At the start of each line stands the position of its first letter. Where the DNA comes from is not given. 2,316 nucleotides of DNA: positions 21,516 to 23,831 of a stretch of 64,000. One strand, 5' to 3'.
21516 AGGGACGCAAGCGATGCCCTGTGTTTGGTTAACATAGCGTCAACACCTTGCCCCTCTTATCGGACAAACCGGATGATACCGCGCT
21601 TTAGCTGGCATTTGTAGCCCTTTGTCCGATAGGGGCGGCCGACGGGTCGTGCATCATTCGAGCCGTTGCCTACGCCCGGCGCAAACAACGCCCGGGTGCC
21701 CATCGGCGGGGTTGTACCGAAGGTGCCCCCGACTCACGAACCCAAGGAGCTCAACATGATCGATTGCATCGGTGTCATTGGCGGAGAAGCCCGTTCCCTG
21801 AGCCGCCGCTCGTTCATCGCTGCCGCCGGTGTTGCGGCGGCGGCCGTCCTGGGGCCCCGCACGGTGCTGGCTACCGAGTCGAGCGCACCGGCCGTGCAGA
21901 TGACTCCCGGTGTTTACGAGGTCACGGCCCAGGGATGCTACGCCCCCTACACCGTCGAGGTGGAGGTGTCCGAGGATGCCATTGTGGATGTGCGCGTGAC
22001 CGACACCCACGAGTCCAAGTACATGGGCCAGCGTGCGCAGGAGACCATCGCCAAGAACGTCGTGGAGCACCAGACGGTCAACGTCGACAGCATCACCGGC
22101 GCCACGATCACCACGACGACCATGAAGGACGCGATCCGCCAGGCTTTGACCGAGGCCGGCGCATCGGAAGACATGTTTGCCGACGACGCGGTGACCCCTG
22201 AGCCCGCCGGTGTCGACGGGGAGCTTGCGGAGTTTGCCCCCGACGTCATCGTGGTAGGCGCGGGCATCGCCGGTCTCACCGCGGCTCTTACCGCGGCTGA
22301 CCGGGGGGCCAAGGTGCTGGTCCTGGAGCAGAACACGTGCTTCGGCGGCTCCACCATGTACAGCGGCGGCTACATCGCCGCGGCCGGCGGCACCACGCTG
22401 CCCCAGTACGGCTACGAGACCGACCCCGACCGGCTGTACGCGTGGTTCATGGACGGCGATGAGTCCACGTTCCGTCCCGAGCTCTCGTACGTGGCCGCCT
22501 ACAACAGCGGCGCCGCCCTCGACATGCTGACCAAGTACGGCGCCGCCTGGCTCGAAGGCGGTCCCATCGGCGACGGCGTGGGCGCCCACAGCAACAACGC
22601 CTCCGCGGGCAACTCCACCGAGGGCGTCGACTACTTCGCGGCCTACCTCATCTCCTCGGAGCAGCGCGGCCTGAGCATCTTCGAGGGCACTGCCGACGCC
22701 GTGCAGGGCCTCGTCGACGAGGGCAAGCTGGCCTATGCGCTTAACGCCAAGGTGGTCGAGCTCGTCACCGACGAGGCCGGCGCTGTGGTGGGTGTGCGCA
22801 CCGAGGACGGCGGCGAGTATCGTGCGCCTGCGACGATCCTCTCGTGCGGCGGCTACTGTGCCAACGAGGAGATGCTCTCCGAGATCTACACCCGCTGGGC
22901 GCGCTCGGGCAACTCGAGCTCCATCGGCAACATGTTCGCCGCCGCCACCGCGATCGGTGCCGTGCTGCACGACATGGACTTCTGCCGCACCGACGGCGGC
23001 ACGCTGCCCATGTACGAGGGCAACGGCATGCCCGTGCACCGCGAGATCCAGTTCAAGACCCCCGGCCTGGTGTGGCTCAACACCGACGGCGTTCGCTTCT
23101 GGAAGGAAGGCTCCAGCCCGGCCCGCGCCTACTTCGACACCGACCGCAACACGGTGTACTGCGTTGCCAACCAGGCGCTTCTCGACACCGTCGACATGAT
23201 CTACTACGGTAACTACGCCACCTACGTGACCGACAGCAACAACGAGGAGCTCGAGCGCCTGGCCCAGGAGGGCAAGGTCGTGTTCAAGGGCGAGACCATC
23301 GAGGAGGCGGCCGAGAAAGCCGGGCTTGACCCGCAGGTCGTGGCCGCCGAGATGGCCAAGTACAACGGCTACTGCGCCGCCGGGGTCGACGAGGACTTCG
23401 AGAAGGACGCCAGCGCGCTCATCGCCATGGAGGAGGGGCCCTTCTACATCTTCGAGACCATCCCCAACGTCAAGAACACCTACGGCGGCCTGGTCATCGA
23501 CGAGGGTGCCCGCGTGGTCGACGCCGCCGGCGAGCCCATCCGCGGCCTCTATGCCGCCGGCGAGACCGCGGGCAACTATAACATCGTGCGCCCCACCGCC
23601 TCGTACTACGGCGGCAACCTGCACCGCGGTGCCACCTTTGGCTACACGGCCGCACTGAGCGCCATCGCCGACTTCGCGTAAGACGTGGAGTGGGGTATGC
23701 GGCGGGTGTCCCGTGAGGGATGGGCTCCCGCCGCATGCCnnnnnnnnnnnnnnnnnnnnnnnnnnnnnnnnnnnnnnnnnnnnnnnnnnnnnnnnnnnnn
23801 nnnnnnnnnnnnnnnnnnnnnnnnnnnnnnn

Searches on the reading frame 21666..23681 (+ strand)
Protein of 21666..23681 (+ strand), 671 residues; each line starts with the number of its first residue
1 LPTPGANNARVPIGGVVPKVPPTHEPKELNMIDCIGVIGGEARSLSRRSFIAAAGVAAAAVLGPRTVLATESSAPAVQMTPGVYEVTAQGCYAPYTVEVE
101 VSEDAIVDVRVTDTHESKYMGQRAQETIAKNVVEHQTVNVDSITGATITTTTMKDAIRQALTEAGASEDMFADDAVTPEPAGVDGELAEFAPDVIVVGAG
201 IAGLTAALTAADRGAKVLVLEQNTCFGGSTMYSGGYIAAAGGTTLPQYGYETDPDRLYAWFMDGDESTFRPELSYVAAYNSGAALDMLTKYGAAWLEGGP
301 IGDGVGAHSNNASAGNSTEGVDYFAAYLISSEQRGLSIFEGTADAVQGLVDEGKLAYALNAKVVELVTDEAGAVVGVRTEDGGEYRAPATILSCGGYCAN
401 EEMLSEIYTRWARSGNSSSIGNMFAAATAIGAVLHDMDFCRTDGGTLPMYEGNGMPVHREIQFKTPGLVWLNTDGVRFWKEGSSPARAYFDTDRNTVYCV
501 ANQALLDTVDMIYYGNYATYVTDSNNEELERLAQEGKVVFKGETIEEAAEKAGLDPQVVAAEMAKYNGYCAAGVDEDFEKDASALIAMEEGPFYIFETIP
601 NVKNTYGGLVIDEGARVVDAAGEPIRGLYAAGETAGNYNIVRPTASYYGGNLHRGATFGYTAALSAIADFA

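Call 12: search_protein_families(library=pfam, proteins=[window:21666-23681:+])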
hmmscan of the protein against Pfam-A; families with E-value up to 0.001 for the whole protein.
window:21666-23681:+ (671 aa): 12 families
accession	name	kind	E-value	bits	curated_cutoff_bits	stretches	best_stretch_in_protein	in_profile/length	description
PF00890.30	FAD_binding_2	-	3e-45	155.6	20.4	1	193-645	1-410/414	FAD binding domain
PF01266.30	DAO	-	2.3e-12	47.5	27.9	1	193-399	1-207/353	FAD dependent oxidoreductase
PF04205.19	FMN_bind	-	8.4e-10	39.6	22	1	94-161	5-76/77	FMN-binding domain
PF12831.13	FAD_oxidored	-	1.3e-09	38.3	27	1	193-231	1-39/416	FAD dependent oxidoreductase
PF01134.28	GIDA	-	1.4e-09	38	22.1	1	193-224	1-32/391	Glucose inhibited division protein A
PF03486.20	HI0933_like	-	3.7e-09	36.8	50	1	193-235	2-44/244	HI0933-like protein Rossmann domain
PF07992.20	Pyr_redox_2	-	5.1e-09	36.4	26.1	1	193-240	2-50/291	Pyridine nucleotide-disulphide oxidoreductase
PF13450.12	NAD_binding_8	-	1.2e-08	35.5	21.9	1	196-230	1-35/68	NAD(P)-binding Rossmann-like domain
PF01593.30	Amino_oxidase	-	3.8e-08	33.5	19.8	0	201-247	1-49/443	Flavin containing amine oxidoreductase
PF01946.23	Thi4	-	8.9e-08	32.1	26.2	1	192-235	18-61/235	Thi4 family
PF13738.12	Pyr_redox_3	-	0.00017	21.4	30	0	195-225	1-31/305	Pyridine nucleotide-disulphide oxidoreductase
PF01262.27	AlaDh_PNT_C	-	0.00018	21.4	23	1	193-223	30-60/214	Alanine dehydrogenase/PNT, C-terminal domain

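Call 43: find_encoding_contigs(protein=window:21666-23681:+, flank=10000, max_places=10)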
Protein window:21666-23681:+ (671 aa): no gene with exactly this product is on record in the collection.

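Call 47: find_encoding_contigs(protein=window:21756-23681:+, flank=10000, max_places=10)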
Protein window:21756-23681:+ (641 aa): 6 contigs read that carry it; 5 places shown.
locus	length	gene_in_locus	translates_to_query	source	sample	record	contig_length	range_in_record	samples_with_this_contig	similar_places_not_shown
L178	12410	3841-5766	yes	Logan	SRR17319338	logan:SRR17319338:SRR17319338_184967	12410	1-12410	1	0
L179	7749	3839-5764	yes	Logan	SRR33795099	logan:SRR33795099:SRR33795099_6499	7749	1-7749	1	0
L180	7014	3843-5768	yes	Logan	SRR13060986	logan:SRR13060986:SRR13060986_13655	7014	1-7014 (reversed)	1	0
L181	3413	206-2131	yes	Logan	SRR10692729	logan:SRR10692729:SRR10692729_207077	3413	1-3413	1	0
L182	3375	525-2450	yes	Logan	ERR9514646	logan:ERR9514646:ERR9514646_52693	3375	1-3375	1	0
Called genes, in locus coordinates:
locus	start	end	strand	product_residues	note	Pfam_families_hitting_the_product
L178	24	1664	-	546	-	PF00196:GerE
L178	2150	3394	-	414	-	PF00196:GerE, PF08281:Sigma70_r4_2 (faint)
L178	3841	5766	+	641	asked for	PF04205:FMN_bind, PF01946:Thi4 (weak), PF00890:FAD_binding_2, PF01266:DAO, PF03486:HI0933_like (weak), PF07992:Pyr_redox_2, PF12831:FAD_oxidored, PF13450:NAD_binding_8, +2 more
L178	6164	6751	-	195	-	-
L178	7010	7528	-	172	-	PF28527:DUF8425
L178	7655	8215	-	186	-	PF00890:FAD_binding_2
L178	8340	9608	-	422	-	PF13173:AAA_14, PF13635:DUF4143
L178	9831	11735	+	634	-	-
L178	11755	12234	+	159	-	-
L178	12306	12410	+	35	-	?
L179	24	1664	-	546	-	PF00196:GerE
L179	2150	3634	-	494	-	PF00196:GerE, PF08281:Sigma70_r4_2 (faint)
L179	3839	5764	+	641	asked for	PF04205:FMN_bind, PF01946:Thi4 (weak), PF00890:FAD_binding_2, PF01266:DAO, PF03486:HI0933_like (weak), PF07992:Pyr_redox_2, PF12831:FAD_oxidored, PF13450:NAD_binding_8, +2 more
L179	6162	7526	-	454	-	PF28527:DUF8425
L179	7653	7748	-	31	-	?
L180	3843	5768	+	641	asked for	PF04205:FMN_bind, PF01946:Thi4 (weak), PF00890:FAD_binding_2, PF01266:DAO, PF03486:HI0933_like (weak), PF07992:Pyr_redox_2, PF12831:FAD_oxidored, PF13450:NAD_binding_8, +2 more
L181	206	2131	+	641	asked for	PF04205:FMN_bind, PF01946:Thi4 (weak), PF00890:FAD_binding_2, PF01266:DAO, PF03486:HI0933_like (weak), PF07992:Pyr_redox_2, PF12831:FAD_oxidored, PF13450:NAD_binding_8, +2 more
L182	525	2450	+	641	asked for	PF04205:FMN_bind, PF01946:Thi4 (weak), PF00890:FAD_binding_2, PF01266:DAO, PF03486:HI0933_like (weak), PF07992:Pyr_redox_2, PF12831:FAD_oxidored, PF13450:NAD_binding_8, +2 more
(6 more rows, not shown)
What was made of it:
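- Tried and rejected: It failed (call 43) and worked after the start was corrected (call 47).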
